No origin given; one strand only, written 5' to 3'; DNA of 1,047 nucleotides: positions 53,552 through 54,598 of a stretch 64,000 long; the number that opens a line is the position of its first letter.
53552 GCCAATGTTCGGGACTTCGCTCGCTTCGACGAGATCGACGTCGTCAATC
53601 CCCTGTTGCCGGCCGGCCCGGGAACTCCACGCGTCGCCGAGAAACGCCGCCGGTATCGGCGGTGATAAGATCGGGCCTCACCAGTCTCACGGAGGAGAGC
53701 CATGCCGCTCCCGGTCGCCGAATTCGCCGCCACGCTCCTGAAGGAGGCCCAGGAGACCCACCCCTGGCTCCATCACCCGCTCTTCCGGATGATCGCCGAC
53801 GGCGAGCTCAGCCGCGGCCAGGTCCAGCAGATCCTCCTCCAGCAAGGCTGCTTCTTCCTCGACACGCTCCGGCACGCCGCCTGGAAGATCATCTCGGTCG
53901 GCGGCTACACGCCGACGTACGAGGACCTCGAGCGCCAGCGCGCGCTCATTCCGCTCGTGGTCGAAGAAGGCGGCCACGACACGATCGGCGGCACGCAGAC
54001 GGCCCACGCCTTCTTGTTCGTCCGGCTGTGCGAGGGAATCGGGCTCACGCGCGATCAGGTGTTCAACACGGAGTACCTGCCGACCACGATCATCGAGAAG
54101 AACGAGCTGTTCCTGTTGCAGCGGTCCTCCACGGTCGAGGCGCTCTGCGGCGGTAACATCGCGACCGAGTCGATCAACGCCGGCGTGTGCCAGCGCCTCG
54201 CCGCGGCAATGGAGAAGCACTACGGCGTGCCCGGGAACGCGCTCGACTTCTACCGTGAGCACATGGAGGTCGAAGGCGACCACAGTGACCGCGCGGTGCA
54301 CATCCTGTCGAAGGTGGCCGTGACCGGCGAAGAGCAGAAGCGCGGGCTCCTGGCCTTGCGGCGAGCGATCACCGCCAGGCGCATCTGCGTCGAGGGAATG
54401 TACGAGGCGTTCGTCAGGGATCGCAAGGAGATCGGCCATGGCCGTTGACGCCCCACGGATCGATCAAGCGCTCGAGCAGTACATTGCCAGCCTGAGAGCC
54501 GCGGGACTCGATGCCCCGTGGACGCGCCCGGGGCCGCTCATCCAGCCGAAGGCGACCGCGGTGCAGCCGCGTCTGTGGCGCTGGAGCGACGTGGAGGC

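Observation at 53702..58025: Heme-oxygenase-like diiron enzyme, gentisate-dioxygenase-like bicupin and NitT-type importer in one operon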

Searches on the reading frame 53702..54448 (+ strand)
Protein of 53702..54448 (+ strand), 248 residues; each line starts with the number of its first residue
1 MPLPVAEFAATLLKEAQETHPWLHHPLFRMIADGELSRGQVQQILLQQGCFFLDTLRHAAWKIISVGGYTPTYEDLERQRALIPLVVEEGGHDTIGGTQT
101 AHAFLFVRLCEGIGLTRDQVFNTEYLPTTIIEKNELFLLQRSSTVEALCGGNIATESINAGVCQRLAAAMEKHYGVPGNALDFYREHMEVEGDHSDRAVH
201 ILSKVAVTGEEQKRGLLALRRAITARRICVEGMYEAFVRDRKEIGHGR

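Call 3: search_protein_families(library=pfam, proteins=[window:53702-54448:+], max_evalue=0.01)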
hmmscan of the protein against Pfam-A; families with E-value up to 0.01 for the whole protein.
window:53702-54448:+ (248 aa): 2 families
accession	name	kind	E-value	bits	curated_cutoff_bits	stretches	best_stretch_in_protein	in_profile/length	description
PF14518.11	Haem_oxygenas_2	-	1.4e-14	54.7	28.9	1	77-226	28-176/177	Iron-containing redox enzyme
PF03070.21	TENA_THI-4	-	4.1e-07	30.4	22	1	23-130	12-103/210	TENA/THI-4/PQQC family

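Call 4: search_protein_families(library=ncbifam, proteins=[window:53702-54448:+], max_evalue=0.01)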
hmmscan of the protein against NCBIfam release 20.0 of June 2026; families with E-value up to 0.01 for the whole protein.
window:53702-54448:+ (248 aa): 3 families
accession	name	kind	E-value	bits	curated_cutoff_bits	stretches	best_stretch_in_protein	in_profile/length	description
TIGR04305.1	fol_rel_CADD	subfamily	7.9e-10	38.7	200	1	17-225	9-202/212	CADD family putative folate metabolism protein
TIGR02111.1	PQQ_syn_pqqC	equivalog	1.8e-08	34.1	240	1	6-238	4-225/239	pyrroloquinoline-quinone synthase PqqC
NF042919.1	ChlAlygly_Syn_BesC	equivalog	0.0039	16.7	500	1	93-200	111-216/257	4-chloro-allylglycine synthase BesC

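Call 5: find_homologous_proteins(query=window:53702-54448:+)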
Query window:53702-54448:+ (248 aa): 527 proteins with E <= 0.001 among 1368 candidates; the best 120 are listed.
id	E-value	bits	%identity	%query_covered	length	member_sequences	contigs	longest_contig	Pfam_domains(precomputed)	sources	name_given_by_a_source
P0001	1.5e-163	560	100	100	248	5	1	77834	PF03070.22,PF14518.12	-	-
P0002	1.8e-144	498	91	98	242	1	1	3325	PF03070.22,PF14518.12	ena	-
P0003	3.8e-138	477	89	96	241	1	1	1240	PF03070.22,PF14518.12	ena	-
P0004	9.3e-132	456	85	97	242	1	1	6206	PF03070.22,PF14518.12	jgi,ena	jgi:pyrroloquinoline quinone (PQQ) biosynthesis protein C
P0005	3.9e-130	451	84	96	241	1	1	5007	PF03070.22,PF14518.12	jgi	jgi:pyrroloquinoline quinone (PQQ) biosynthesis protein C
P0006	3.9e-129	447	83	96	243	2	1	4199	PF14518.12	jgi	jgi:pyrroloquinoline quinone (PQQ) biosynthesis protein C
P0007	3.3e-127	441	84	96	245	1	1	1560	PF03070.22,PF14518.12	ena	-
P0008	6.4e-127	440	81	98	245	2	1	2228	PF03070.22,PF14518.12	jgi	jgi:pyrroloquinoline quinone (PQQ) biosynthesis protein C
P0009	1.3e-124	432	80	97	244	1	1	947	PF03070.22,PF14518.12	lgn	-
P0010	1.5e-124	432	79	97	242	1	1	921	PF03070.22,PF14518.12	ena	-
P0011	1.8e-124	432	82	96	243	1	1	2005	PF03070.22,PF14518.12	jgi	jgi:pyrroloquinoline quinone (PQQ) biosynthesis protein C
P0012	4.3e-124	431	79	97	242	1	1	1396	PF03070.22,PF14518.12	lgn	-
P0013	4.4e-124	431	79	97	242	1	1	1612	PF03070.22,PF14518.12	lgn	-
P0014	8.4e-124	430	79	97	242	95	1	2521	PF03070.22,PF14518.12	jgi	jgi:pyrroloquinoline quinone (PQQ) biosynthesis protein C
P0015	2.1e-123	429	78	97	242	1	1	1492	PF03070.22,PF14518.12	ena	-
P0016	2.6e-123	428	80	96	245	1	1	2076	PF14518.12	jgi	jgi:pyrroloquinoline quinone (PQQ) biosynthesis protein C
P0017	3.5e-123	428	81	96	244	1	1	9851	PF14518.12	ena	-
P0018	4.1e-123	428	78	97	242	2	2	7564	PF03070.22,PF14518.12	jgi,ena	jgi:pyrroloquinoline quinone (PQQ) biosynthesis protein C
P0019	5.1e-123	427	78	97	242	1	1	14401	PF03070.22,PF14518.12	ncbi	-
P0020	6.5e-123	427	80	96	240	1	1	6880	PF03070.22,PF14518.12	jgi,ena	-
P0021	8.6e-123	427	80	96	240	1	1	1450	PF03070.22,PF14518.12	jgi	jgi:pyrroloquinoline quinone (PQQ) biosynthesis protein C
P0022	1.1e-122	426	79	97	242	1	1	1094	PF03070.22,PF14518.12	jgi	jgi:pyrroloquinoline quinone (PQQ) biosynthesis protein C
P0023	1.2e-122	426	78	99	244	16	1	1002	PF14518.12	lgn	-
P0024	1.6e-122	426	79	96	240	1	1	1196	PF03070.22,PF14518.12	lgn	-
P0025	1.8e-122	426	80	96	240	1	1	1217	PF14518.12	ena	-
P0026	2.1e-122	425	79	96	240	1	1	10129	PF03070.22,PF14518.12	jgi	jgi:pyrroloquinoline quinone (PQQ) biosynthesis protein C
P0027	2.9e-122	425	81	96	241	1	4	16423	PF14518.12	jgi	jgi:pyrroloquinoline quinone (PQQ) biosynthesis protein C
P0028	3.2e-122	425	79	96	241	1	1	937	PF03070.22,PF14518.12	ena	-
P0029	4.0e-122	424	78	97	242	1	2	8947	PF03070.22,PF14518.12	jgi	jgi:pyrroloquinoline quinone (PQQ) biosynthesis protein C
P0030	4.2e-122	424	79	96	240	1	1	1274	PF03070.22,PF14518.12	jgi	jgi:pyrroloquinoline quinone (PQQ) biosynthesis protein C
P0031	4.3e-122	424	78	97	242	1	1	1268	PF03070.22,PF14518.12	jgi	-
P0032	5.0e-122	424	79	97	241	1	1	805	PF03070.22,PF14518.12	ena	-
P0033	5.5e-122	424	78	97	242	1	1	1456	PF03070.22,PF14518.12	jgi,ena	jgi:Pyrroloquinoline quinone (Coenzyme PQQ) biosynthesis protein C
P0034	7.3e-122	424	78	97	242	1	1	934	PF03070.22,PF14518.12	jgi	-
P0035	7.6e-122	423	78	97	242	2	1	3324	PF03070.22,PF14518.12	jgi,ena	jgi:pyrroloquinoline quinone (PQQ) biosynthesis protein C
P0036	1.0e-121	423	78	97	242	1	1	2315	PF03070.22,PF14518.12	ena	-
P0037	1.1e-121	423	79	96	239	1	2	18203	PF03070.22,PF14518.12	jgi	jgi:pyrroloquinoline quinone (PQQ) biosynthesis protein C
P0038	1.1e-121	423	78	97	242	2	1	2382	PF03070.22,PF14518.12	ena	-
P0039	1.1e-121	423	80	96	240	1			PF03070.22,PF14518.12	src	-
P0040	1.2e-121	423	79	96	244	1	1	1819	PF03070.22,PF14518.12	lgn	-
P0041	1.4e-121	423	78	97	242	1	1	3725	PF03070.22,PF14518.12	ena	-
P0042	1.4e-121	423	79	96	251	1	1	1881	PF03070.22,PF14518.12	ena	-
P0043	1.9e-121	422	78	97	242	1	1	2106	PF03070.22,PF14518.12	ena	-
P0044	2.2e-121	422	79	96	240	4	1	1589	PF14518.12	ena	-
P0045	2.7e-121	422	78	96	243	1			PF03070.22,PF14518.12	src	-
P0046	4.1e-121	421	78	98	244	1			PF14518.12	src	-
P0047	5.3e-121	421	78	97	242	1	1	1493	PF03070.22,PF14518.12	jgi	jgi:pyrroloquinoline quinone (PQQ) biosynthesis protein C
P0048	6.2e-121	420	77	97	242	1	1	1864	PF03070.22,PF14518.12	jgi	jgi:pyrroloquinoline quinone (PQQ) biosynthesis protein C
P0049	6.6e-121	420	79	96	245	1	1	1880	PF14518.12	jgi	-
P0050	7.3e-121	420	78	97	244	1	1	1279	PF03070.22,PF14518.12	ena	-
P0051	7.6e-121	420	79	96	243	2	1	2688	PF03070.22,PF14518.12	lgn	-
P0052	7.9e-121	420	78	96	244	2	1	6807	PF14518.12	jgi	jgi:pyrroloquinoline quinone (PQQ) biosynthesis protein C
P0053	9.6e-121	420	80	92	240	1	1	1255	PF14518.12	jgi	jgi:pyrroloquinoline quinone (PQQ) biosynthesis protein C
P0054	9.6e-121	420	79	96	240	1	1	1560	PF03070.22,PF14518.12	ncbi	-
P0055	1.2e-120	420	79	96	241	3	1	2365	PF14518.12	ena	-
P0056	1.3e-120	419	77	97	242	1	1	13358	PF03070.22,PF14518.12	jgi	jgi:pyrroloquinoline quinone (PQQ) biosynthesis protein C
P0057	1.4e-120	419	77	97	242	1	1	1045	PF03070.22,PF14518.12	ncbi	-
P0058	1.5e-120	419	78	97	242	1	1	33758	PF03070.22,PF14518.12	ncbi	-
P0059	2.0e-120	419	77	97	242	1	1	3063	PF03070.22,PF14518.12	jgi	-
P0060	2.2e-120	419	78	96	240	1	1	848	PF03070.22,PF14518.12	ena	-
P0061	2.3e-120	419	79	96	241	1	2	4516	PF14518.12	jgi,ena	-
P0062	2.4e-120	419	79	96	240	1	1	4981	PF03070.22,PF14518.12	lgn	-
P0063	2.7e-120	418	79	96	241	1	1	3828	PF14518.12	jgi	jgi:pyrroloquinoline quinone (PQQ) biosynthesis protein C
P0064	2.8e-120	418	79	96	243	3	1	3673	PF14518.12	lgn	-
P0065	3.1e-120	418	79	96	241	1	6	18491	PF14518.12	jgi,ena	-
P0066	4.6e-120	418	78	97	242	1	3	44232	PF03070.22,PF14518.12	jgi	jgi:pyrroloquinoline quinone (PQQ) biosynthesis protein C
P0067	4.6e-120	418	78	96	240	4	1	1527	PF03070.22,PF14518.12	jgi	jgi:pyrroloquinoline quinone (PQQ) biosynthesis protein C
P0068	5.5e-120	417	78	97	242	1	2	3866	PF03070.22,PF14518.12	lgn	-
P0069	6.3e-120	417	76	97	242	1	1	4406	PF03070.22,PF14518.12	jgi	jgi:pyrroloquinoline quinone (PQQ) biosynthesis protein C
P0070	7.0e-120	417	79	96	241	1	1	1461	PF14518.12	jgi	-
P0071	7.9e-120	417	78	96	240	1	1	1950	PF14518.12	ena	-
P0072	8.0e-120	417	77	96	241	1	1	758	PF03070.22,PF14518.12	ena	-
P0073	8.2e-120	417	79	96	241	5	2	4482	PF14518.12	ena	-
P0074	9.4e-120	417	78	96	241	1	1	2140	PF14518.12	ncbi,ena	-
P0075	9.5e-120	417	79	96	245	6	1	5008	PF14518.12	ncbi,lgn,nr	ncbi:MAG TPA: iron-containing redox enzyme family protein [Candidatus Limnocylindria bacterium]|nr:i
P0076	9.9e-120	417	76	97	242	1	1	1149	PF03070.22,PF14518.12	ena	-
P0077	1.6e-119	416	79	96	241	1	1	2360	PF14518.12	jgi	-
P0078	1.6e-119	416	78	96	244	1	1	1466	PF03070.22,PF14518.12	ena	-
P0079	1.7e-119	416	79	96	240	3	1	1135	PF14518.12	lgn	-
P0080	1.7e-119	416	78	96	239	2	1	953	PF03070.22,PF14518.12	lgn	-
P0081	1.7e-119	416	77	97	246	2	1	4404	PF03070.22,PF14518.12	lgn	-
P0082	2.0e-119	416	76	97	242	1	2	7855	PF03070.22,PF14518.12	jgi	jgi:pyrroloquinoline quinone (PQQ) biosynthesis protein C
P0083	2.1e-119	415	77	97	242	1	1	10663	PF03070.22,PF14518.12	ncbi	-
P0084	2.7e-119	415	78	96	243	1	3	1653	PF03070.22,PF14518.12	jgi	-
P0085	2.7e-119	415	76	97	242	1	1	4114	PF03070.22,PF14518.12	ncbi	-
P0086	2.7e-119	415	77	96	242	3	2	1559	PF03070.22,PF14518.12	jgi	jgi:pyrroloquinoline quinone (PQQ) biosynthesis protein C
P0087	2.9e-119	415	79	96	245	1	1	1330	PF14518.12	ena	-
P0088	3.6e-119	415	78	96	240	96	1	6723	PF03070.22,PF14518.12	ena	-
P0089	3.8e-119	415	76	97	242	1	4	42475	PF03070.22,PF14518.12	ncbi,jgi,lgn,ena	-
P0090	3.8e-119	415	77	96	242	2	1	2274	PF03070.22,PF14518.12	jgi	jgi:pyrroloquinoline quinone (PQQ) biosynthesis protein C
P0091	5.1e-119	414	79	96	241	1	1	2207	PF14518.12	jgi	-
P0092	5.1e-119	414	76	97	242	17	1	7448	PF03070.22,PF14518.12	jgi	jgi:pyrroloquinoline quinone (PQQ) biosynthesis protein C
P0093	5.7e-119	414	79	96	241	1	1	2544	PF14518.12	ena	-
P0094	7.0e-119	414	79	96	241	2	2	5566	PF14518.12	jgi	jgi:pyrroloquinoline quinone (PQQ) biosynthesis protein C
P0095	8.4e-119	413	78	96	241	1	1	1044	PF14518.12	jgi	-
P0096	8.4e-119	413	77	96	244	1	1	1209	PF03070.22,PF14518.12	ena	-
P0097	9.7e-119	413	79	96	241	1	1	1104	PF14518.12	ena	-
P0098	1.1e-118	413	76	97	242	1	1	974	PF03070.22,PF14518.12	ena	-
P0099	1.6e-118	413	77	96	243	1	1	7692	PF03070.22,PF14518.12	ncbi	-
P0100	1.8e-118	412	76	96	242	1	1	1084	PF03070.22,PF14518.12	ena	-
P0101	1.9e-118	412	76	96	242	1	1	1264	PF03070.22,PF14518.12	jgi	-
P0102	1.9e-118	412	78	96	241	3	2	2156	PF14518.12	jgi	jgi:pyrroloquinoline quinone (PQQ) biosynthesis protein C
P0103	2.5e-118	412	78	91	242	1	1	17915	PF03070.22,PF14518.12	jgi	jgi:pyrroloquinoline quinone (PQQ) biosynthesis protein C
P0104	2.6e-118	412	75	98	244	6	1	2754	PF14518.12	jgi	jgi:pyrroloquinoline quinone (PQQ) biosynthesis protein C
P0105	2.7e-118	412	76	97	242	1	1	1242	PF03070.22,PF14518.12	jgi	-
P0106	3.2e-118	412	76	96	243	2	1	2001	PF14518.12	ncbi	-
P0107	3.6e-118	411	78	96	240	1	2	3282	PF14518.12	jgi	jgi:pyrroloquinoline quinone (PQQ) biosynthesis protein C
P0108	4.4e-118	411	78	94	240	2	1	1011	PF03070.22,PF14518.12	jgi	jgi:pyrroloquinoline quinone (PQQ) biosynthesis protein C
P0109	5.1e-118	411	76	91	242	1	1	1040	PF03070.22,PF14518.12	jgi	jgi:pyrroloquinoline quinone (PQQ) biosynthesis protein C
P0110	6.4e-118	411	77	96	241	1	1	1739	PF03070.22,PF14518.12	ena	-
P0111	6.7e-118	411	79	89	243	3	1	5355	PF03070.22,PF14518.12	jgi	-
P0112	7.2e-118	410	78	96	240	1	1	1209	PF03070.22,PF14518.12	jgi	jgi:pyrroloquinoline quinone (PQQ) biosynthesis protein C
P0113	8.4e-118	410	76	97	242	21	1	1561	PF03070.22,PF14518.12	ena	-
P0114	8.5e-118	410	77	96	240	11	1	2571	PF03070.22,PF14518.12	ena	-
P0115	1.4e-117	409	76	96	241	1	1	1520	PF14518.12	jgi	jgi:pyrroloquinoline quinone (PQQ) biosynthesis protein C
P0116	1.7e-117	409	77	96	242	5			PF14518.12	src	-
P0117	1.7e-117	409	77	96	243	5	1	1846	PF14518.12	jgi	jgi:pyrroloquinoline quinone (PQQ) biosynthesis protein C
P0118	1.9e-117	409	76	98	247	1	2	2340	PF03070.22,PF14518.12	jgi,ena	-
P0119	2.1e-117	409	76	96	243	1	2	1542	PF14518.12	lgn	-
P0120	2.4e-117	409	75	97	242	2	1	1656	PF03070.22,PF14518.12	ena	-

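Call 6: search_solved_structures(query=window:53702-54448:+, max_evalue=1, show_alignments=3)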
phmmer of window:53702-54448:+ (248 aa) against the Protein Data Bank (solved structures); distinct sequences matched with E-value up to 1: 4.
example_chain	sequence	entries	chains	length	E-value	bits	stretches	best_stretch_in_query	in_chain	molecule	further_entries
5vrc_A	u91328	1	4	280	1.7e-06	31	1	24-238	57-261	Bifunctional coenzyme PQQ synthesis protein C/D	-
5vrd_D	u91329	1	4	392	4.2e-06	29.7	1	24-238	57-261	Bifunctional coenzyme PQQ synthesis protein C/D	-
4lqx_A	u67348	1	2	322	0.49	13.1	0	99-132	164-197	TENA/THI-4 domain-containing protein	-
3dde_A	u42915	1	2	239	0.78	12.4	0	100-223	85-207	TENA/THI-4 protein, Domain of Unknown Function with a Heme Oxygenase-like Fold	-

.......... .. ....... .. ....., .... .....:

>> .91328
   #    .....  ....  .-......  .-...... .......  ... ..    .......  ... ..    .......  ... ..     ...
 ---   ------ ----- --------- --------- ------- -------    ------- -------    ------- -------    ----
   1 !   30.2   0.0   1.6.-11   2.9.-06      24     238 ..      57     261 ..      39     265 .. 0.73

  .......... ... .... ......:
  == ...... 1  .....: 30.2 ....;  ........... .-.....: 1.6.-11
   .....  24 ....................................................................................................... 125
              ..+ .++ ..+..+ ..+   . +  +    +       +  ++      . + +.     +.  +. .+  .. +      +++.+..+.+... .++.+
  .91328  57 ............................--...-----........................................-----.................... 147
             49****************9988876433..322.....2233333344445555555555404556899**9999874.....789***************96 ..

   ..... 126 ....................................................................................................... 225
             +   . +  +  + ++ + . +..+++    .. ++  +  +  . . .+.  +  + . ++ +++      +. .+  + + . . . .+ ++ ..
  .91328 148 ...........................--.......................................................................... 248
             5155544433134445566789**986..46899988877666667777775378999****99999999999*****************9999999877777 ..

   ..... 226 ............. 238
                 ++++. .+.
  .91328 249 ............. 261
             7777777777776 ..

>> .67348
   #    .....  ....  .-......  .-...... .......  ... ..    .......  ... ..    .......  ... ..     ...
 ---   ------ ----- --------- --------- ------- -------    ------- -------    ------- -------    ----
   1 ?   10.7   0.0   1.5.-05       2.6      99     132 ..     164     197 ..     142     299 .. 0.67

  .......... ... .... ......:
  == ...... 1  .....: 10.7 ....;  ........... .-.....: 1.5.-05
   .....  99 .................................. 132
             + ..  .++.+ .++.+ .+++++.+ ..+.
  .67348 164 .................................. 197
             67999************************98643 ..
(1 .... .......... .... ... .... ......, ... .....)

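Call 8: find_encoding_contigs(protein=P0089, flank=8000, max_places=4)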
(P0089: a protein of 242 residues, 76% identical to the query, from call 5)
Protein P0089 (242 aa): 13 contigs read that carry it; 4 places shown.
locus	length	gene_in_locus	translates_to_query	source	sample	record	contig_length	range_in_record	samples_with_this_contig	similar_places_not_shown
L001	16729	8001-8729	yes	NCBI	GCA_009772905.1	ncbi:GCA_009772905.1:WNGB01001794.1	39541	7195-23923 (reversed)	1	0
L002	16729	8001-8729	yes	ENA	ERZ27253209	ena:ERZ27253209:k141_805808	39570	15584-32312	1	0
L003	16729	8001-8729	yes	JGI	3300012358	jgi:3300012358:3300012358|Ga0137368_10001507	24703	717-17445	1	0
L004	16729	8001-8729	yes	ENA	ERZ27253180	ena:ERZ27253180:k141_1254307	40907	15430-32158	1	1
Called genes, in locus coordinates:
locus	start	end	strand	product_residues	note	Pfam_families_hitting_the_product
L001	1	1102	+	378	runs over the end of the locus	PF01547:SBP_bac_1, PF13416:SBP_bac_8, PF13531:SBP_bac_11, PF13343:SBP_bac_6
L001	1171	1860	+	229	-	PF00528:BPD_transp_1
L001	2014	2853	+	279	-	PF00528:BPD_transp_1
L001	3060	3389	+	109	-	PF02627:CMD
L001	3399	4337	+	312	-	PF03446:NAD_binding_2, PF03807:F420_oxidored (weak), PF14833:NAD_binding_11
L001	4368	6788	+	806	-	PF01590:GAF, PF13185:GAF_2, PF13492:GAF_3, PF01590:GAF, PF13185:GAF_2, PF01590:GAF, PF13185:GAF_2, PF13492:GAF_3, +3 more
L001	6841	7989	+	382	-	PF04909:Amidohydro_2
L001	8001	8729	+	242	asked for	PF03070:TENA_THI-4, PF14518:Haem_oxygenas_2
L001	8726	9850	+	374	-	PF08309:LVIVD (faint)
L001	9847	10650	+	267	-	PF12697:Abhydrolase_6, PF00561:Abhydrolase_1, PF12146:Hydrolase_4 (weak), PF00561:Abhydrolase_1 (weak)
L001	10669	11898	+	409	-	PF00296:Bac_luciferase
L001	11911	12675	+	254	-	PF00106:adh_short, PF08659:KR (weak), PF13561:adh_short_C2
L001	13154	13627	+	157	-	PF00190:Cupin_1 (weak), PF02311:AraC_binding (weak), PF07883:Cupin_2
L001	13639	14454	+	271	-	PF01209:Ubie_methyltran, PF13489:Methyltransf_23, PF13847:Methyltransf_31, PF08241:Methyltransf_11, PF08242:Methyltransf_12, PF13649:Methyltransf_25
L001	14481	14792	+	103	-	PF02416:TatA_B_E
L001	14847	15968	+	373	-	PF08240:ADH_N, PF16912:Glu_dehyd_C, PF00107:ADH_zinc_N, PF13602:ADH_zinc_N_2 (weak)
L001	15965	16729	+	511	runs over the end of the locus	PF00496:SBP_bac_5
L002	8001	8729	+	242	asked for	PF03070:TENA_THI-4, PF14518:Haem_oxygenas_2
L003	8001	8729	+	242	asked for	PF03070:TENA_THI-4, PF14518:Haem_oxygenas_2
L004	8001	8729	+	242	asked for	PF03070:TENA_THI-4, PF14518:Haem_oxygenas_2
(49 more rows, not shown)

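Call 9: find_encoding_contigs(protein=P0066, flank=8000, max_places=3)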
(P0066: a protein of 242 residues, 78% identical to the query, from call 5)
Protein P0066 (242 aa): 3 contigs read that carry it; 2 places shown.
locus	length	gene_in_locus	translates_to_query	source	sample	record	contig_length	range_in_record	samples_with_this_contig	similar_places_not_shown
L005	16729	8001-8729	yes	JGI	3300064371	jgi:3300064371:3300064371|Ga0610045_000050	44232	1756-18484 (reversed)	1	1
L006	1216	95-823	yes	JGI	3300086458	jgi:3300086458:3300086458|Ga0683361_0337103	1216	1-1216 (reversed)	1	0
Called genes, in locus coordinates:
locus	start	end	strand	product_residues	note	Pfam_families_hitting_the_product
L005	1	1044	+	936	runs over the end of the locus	PF00675:Peptidase_M16, PF05193:Peptidase_M16_C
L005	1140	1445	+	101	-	-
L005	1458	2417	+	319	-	PF02668:TauD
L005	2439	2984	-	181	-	-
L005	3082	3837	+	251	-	PF00753:Lactamase_B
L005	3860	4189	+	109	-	PF02627:CMD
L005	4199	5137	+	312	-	PF03446:NAD_binding_2, PF03807:F420_oxidored (weak), PF14833:NAD_binding_11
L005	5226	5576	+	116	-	PF03795:YCII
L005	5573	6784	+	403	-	PF04542:Sigma70_r2 (weak), PF20239:DUF6596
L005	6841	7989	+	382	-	PF04909:Amidohydro_2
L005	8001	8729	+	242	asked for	PF03070:TENA_THI-4, PF14518:Haem_oxygenas_2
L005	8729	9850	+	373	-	PF08309:LVIVD (faint)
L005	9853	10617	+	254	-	PF00106:adh_short, PF08659:KR (weak), PF13561:adh_short_C2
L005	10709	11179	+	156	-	PF00190:Cupin_1 (weak), PF07883:Cupin_2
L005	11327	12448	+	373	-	PF08240:ADH_N, PF16912:Glu_dehyd_C, PF00107:ADH_zinc_N, PF13602:ADH_zinc_N_2 (weak)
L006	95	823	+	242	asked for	PF03070:TENA_THI-4, PF14518:Haem_oxygenas_2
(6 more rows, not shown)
